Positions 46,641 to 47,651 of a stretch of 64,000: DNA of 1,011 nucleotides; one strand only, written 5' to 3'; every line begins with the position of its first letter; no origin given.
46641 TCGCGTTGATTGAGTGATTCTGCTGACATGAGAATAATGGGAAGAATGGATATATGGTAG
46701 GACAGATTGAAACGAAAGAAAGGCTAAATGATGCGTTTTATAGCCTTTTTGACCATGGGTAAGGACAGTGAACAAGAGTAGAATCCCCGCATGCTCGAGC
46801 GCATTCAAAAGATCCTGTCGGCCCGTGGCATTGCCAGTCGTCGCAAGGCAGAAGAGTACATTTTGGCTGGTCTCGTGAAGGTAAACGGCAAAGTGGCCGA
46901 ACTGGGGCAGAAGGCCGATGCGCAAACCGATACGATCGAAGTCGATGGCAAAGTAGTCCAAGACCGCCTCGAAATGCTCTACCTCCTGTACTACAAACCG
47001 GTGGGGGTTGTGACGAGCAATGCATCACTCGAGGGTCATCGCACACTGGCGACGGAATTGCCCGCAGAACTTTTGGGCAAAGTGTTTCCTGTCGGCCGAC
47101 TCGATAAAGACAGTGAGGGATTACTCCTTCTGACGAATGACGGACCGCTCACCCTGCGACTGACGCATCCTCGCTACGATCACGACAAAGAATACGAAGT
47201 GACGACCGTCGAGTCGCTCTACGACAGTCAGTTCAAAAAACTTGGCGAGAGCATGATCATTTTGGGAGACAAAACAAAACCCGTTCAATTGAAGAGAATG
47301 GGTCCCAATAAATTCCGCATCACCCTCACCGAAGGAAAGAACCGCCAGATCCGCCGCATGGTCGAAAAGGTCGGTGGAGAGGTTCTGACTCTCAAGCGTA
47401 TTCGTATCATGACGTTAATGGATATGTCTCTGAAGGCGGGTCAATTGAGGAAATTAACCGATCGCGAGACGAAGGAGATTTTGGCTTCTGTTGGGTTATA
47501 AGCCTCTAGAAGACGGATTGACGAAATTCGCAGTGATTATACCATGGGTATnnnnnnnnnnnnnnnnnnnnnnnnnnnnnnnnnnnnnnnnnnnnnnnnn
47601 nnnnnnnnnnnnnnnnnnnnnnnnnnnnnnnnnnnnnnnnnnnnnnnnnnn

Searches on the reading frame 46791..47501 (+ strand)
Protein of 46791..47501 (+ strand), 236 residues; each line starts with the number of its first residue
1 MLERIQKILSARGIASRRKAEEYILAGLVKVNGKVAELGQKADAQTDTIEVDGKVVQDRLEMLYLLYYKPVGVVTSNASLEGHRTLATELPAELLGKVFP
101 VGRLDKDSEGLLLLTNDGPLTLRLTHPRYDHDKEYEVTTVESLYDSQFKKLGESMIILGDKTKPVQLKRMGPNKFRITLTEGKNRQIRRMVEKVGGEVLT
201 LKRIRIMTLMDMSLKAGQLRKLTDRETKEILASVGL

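Call 98: search_protein_families(library=pfam, proteins=[window:46791-47501:+], max_evalue=0.00001)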
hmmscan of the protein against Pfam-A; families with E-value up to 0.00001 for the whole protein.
window:46791-47501:+ (236 aa): 2 families
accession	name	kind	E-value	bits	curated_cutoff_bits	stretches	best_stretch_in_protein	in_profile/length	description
PF00849.27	PseudoU_synth_2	-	3.2e-19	70.1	26.8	1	64-192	2-151/152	RNA pseudouridylate synthase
PF01479.30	S4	-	3e-10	40.1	22.8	1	3-41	1-41/48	S4 domain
